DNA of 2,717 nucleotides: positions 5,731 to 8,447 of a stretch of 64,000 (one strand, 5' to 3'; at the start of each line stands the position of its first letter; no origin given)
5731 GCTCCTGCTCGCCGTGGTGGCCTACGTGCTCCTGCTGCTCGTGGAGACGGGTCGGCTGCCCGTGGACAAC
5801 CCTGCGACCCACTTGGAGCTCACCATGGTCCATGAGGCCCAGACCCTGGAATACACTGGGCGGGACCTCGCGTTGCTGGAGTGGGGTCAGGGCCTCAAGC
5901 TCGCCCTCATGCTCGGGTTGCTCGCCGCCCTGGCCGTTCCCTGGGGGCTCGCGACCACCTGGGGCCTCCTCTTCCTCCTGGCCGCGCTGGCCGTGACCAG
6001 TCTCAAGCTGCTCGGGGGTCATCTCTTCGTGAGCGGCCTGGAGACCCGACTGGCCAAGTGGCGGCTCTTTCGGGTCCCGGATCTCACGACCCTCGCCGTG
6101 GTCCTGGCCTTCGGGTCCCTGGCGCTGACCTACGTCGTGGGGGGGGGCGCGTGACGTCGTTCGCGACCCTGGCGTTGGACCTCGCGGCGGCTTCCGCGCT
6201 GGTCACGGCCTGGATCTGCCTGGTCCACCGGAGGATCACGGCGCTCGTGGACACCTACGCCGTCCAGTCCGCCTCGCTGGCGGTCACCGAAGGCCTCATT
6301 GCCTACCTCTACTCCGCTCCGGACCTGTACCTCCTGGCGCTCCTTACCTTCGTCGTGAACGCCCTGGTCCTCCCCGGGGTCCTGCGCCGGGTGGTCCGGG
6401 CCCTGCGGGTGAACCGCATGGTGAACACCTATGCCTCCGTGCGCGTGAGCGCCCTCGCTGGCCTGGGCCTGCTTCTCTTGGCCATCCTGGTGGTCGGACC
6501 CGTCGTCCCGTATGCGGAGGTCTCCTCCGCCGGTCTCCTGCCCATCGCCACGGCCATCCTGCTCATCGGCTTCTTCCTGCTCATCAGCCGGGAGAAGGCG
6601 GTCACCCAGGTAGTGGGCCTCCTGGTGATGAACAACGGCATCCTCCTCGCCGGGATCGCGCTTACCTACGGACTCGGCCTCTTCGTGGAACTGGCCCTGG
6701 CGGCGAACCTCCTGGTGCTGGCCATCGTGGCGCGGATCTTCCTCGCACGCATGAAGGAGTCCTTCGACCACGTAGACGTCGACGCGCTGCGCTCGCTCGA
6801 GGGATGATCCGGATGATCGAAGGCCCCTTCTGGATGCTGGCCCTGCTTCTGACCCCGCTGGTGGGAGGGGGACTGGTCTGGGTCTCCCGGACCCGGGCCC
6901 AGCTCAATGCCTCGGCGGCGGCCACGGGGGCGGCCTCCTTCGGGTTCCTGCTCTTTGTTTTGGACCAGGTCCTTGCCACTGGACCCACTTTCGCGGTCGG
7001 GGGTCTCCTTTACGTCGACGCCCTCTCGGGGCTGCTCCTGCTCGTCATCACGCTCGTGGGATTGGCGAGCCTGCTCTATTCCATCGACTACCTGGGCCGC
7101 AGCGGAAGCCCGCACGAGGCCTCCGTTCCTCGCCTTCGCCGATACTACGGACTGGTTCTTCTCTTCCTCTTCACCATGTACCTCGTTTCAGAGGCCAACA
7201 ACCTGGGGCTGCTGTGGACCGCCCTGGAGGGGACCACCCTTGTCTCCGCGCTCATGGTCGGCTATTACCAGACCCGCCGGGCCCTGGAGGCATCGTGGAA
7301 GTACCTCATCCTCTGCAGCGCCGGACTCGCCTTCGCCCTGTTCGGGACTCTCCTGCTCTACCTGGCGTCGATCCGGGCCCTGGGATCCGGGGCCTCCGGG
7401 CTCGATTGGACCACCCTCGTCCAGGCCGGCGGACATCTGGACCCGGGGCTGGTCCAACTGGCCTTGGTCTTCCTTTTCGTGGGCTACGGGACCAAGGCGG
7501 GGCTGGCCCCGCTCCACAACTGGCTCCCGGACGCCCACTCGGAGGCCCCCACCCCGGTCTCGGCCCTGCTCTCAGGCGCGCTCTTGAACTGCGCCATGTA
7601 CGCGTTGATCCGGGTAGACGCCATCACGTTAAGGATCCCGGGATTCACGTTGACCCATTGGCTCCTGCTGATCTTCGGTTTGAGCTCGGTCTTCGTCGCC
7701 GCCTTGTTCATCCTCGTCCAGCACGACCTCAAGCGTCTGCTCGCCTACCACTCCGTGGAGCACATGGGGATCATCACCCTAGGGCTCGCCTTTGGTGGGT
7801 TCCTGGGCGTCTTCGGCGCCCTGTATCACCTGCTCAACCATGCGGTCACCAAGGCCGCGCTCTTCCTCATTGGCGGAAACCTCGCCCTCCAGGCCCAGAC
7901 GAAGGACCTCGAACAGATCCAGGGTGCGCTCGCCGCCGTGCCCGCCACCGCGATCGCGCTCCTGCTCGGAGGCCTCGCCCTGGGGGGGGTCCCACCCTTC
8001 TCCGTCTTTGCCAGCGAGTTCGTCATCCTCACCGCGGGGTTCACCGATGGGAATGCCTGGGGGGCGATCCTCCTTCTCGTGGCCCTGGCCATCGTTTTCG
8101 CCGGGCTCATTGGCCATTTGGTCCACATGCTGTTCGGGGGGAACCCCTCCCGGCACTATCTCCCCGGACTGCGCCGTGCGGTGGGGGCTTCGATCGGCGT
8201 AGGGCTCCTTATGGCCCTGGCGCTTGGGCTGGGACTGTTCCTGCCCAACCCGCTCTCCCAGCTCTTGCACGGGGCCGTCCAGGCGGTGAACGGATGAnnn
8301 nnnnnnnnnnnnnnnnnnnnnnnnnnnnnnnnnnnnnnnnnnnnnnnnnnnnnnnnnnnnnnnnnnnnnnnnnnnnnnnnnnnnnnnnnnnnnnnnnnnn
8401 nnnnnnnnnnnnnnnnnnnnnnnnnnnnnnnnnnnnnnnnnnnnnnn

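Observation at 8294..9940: NuoC-NuoD-fused 'large subunit' has lost all four NiFe-ligating cysteines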

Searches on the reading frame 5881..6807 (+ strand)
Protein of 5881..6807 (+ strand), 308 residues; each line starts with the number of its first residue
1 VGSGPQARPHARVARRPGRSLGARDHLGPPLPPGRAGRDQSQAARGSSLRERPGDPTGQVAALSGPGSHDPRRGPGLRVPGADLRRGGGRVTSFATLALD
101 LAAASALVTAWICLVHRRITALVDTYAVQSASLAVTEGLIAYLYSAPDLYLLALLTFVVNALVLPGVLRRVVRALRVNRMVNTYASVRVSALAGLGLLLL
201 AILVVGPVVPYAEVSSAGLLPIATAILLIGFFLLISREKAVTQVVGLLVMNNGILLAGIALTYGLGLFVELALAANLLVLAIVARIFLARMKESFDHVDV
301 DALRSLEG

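Call 5: search_protein_families(library=pfam, proteins=[window:5881-6807:+], max_evalue=0.01)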
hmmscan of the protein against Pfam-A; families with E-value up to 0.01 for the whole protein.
window:5881-6807:+ (308 aa): 1 family
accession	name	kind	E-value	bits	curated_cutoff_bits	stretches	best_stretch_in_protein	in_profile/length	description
PF00420.29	Oxidored_q2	-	0.0076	16.4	26.1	1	222-306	5-93/95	NADH-ubiquinone/plastoquinone oxidoreductase chain 4L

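Call 18: search_protein_families(library=ncbifam, proteins=[window:5881-6807:+], max_evalue=0.001)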
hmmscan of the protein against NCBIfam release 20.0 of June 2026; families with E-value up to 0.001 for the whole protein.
window:5881-6807:+ (308 aa): 1 family
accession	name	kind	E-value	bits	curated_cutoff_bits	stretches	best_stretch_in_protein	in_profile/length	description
NF008556.0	PRK11492.1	equivalog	2.2e-16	60.4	136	1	100-308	8-216/216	hydrogenase 4 membrane subunit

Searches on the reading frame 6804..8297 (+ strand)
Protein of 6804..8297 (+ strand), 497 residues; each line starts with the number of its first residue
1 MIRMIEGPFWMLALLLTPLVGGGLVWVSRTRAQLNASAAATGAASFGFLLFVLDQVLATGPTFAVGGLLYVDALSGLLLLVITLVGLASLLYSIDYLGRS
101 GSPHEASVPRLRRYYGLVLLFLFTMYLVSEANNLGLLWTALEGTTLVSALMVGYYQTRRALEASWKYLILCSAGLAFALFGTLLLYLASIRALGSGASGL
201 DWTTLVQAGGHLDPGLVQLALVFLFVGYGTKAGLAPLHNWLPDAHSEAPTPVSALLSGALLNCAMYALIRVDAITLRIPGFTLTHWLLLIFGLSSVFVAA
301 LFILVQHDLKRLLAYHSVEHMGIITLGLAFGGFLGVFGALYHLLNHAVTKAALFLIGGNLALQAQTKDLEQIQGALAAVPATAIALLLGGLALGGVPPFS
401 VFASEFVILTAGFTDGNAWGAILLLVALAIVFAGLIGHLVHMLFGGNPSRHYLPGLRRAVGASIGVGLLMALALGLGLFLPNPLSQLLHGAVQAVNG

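Call 5: search_protein_families(library=pfam, proteins=[window:6804-8297:+], max_evalue=0.01)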
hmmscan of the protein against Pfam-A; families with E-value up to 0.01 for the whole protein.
window:6804-8297:+ (497 aa): 2 families
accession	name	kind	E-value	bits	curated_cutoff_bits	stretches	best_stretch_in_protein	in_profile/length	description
PF00361.26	Proton_antipo_M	-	9.1e-54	183.1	21.5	1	131-427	1-290/294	NADH:quinone oxidoreductase/Mrp antiporter, TM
PF00662.26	Proton_antipo_N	-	2.1e-05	24.8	24.5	1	69-98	13-42/51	NADH-Ubiquinone oxidoreductase (complex I), chain 5 N-terminus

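Call 18: search_protein_families(library=ncbifam, proteins=[window:6804-8297:+], max_evalue=0.001)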
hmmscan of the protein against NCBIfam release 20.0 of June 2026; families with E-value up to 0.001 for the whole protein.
window:6804-8297:+ (497 aa): 75 families (the best 25 are shown)
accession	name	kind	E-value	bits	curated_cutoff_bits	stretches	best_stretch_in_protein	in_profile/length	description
NF005044.0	PRK06458.1-4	equivalog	3.5e-138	461.7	610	1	15-495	11-494/531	hydrogenase 4 subunit F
NF005045.0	PRK06458.1-5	equivalog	3.6e-123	412.1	543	1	11-496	4-483/484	hydrogenase 4 subunit F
NF005041.0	PRK06458.1-1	equivalog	9.9e-111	371.3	951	1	13-494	8-493/526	hydrogenase 4 subunit F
NF005043.0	PRK06458.1-3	equivalog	5.6e-105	352.1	533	1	29-487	30-474/483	hydrogenase 4 subunit F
NF006427.0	PRK08676.1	equivalog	8.6e-82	275.6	511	1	17-493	9-481/486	hydrogenase membrane subunit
NF005042.0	PRK06458.1-2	equivalog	1.1e-73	248.9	437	1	66-449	51-408/439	hydrogenase 4 subunit F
NF006241.0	PRK08377.1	equivalog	1.7e-60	205.4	645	1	57-490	62-472/494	NADH dehydrogenase subunit N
NF005086.0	PRK06521.1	equivalog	7.8e-59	199.8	667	1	60-439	67-442/669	hydrogenase 4 subunit B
TIGR01972.1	NDH_I_M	subfamily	2.3e-55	188.2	263.8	1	65-495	70-482/486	NADH-quinone oxidoreductase subunit M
NF005097.0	PRK06525.1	equivalog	7.1e-55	186.6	430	1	13-454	7-449/480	hydrogenase 4 subunit D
NF006240.0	PRK08376.1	subfamily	5.9e-52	177.2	662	1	65-495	82-507/521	putative monovalent cation/H+ antiporter subunit D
NF006418.0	PRK08667.1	equivalog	1.2e-51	176.1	794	1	51-431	55-430/644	hydrogenase membrane subunit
TIGR01770.1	NDH_I_N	subfamily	1.7e-49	169.1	332.6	1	25-475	22-465/472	NADH-quinone oxidoreductase subunit NuoN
NF009305.0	PRK12662.1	equivalog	4.8e-46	157.5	700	1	68-427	71-420/492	putative monovalent cation/H+ antiporter subunit D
TIGR01974.1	NDH_I_L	subfamily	2.5e-44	152.2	407.5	1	62-452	71-448/630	NADH-quinone oxidoreductase subunit L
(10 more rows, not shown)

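Call 57: search_solved_structures(query=window:6813-8297:+, max_evalue=1e-20, show_alignments=3)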
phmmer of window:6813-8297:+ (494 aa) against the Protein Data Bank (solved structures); distinct sequences matched with E-value up to 1e-20: 55.
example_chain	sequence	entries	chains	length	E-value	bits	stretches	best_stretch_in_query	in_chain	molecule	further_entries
6u8y_H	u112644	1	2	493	1.4e-39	139.8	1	61-481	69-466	NADH dehydrogenase subunit N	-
6cfw_H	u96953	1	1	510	5.2e-39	138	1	58-471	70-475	Monovalent cation/H+ antiporter subunit D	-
6z16_A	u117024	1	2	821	7.9e-31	111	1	58-491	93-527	Multisubunit Na+/H+ antiporter, A subunit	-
7qru_A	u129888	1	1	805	6.3e-29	104.8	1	50-491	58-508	Na+/H+ antiporter subunit A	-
6hum_F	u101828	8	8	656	4.1e-28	102.1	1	66-423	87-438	NADH dehydrogenase subunit 5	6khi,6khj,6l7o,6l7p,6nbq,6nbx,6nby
7qru_D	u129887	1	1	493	4.5e-28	101.9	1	63-458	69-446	Na+/H+ antiporter subunit D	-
7ar7_L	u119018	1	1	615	7.4e-28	101.2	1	64-472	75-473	NADH-ubiquinone oxidoreductase chain 5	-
7aqq_L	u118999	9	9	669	9.2e-28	100.9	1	64-472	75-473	NADH-ubiquinone oxidoreductase chain 5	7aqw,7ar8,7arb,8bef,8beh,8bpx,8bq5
8e73_5M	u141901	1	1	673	1.5e-27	100.2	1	64-464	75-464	Nad5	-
7a23_a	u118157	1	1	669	3.4e-27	99.1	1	64-472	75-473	Nad5m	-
8qby_L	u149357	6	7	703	4.2e-27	98.8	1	50-447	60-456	NADH dehydrogenase subunit L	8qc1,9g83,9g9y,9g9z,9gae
7zm7_5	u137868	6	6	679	4.7e-27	98.6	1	67-446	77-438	NADH-ubiquinone oxidoreductase chain 5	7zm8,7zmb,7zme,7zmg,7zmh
5cod_L1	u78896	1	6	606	2.4e-26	96.2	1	104-427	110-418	NADH-ubiquinone oxidoreductase chain 5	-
9ti4_l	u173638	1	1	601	2.5e-26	96.2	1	104-445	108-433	NADH-ubiquinone oxidoreductase chain 5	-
9cwt_l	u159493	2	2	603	2.5e-26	96.2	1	104-445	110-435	NADH-ubiquinone oxidoreductase chain 5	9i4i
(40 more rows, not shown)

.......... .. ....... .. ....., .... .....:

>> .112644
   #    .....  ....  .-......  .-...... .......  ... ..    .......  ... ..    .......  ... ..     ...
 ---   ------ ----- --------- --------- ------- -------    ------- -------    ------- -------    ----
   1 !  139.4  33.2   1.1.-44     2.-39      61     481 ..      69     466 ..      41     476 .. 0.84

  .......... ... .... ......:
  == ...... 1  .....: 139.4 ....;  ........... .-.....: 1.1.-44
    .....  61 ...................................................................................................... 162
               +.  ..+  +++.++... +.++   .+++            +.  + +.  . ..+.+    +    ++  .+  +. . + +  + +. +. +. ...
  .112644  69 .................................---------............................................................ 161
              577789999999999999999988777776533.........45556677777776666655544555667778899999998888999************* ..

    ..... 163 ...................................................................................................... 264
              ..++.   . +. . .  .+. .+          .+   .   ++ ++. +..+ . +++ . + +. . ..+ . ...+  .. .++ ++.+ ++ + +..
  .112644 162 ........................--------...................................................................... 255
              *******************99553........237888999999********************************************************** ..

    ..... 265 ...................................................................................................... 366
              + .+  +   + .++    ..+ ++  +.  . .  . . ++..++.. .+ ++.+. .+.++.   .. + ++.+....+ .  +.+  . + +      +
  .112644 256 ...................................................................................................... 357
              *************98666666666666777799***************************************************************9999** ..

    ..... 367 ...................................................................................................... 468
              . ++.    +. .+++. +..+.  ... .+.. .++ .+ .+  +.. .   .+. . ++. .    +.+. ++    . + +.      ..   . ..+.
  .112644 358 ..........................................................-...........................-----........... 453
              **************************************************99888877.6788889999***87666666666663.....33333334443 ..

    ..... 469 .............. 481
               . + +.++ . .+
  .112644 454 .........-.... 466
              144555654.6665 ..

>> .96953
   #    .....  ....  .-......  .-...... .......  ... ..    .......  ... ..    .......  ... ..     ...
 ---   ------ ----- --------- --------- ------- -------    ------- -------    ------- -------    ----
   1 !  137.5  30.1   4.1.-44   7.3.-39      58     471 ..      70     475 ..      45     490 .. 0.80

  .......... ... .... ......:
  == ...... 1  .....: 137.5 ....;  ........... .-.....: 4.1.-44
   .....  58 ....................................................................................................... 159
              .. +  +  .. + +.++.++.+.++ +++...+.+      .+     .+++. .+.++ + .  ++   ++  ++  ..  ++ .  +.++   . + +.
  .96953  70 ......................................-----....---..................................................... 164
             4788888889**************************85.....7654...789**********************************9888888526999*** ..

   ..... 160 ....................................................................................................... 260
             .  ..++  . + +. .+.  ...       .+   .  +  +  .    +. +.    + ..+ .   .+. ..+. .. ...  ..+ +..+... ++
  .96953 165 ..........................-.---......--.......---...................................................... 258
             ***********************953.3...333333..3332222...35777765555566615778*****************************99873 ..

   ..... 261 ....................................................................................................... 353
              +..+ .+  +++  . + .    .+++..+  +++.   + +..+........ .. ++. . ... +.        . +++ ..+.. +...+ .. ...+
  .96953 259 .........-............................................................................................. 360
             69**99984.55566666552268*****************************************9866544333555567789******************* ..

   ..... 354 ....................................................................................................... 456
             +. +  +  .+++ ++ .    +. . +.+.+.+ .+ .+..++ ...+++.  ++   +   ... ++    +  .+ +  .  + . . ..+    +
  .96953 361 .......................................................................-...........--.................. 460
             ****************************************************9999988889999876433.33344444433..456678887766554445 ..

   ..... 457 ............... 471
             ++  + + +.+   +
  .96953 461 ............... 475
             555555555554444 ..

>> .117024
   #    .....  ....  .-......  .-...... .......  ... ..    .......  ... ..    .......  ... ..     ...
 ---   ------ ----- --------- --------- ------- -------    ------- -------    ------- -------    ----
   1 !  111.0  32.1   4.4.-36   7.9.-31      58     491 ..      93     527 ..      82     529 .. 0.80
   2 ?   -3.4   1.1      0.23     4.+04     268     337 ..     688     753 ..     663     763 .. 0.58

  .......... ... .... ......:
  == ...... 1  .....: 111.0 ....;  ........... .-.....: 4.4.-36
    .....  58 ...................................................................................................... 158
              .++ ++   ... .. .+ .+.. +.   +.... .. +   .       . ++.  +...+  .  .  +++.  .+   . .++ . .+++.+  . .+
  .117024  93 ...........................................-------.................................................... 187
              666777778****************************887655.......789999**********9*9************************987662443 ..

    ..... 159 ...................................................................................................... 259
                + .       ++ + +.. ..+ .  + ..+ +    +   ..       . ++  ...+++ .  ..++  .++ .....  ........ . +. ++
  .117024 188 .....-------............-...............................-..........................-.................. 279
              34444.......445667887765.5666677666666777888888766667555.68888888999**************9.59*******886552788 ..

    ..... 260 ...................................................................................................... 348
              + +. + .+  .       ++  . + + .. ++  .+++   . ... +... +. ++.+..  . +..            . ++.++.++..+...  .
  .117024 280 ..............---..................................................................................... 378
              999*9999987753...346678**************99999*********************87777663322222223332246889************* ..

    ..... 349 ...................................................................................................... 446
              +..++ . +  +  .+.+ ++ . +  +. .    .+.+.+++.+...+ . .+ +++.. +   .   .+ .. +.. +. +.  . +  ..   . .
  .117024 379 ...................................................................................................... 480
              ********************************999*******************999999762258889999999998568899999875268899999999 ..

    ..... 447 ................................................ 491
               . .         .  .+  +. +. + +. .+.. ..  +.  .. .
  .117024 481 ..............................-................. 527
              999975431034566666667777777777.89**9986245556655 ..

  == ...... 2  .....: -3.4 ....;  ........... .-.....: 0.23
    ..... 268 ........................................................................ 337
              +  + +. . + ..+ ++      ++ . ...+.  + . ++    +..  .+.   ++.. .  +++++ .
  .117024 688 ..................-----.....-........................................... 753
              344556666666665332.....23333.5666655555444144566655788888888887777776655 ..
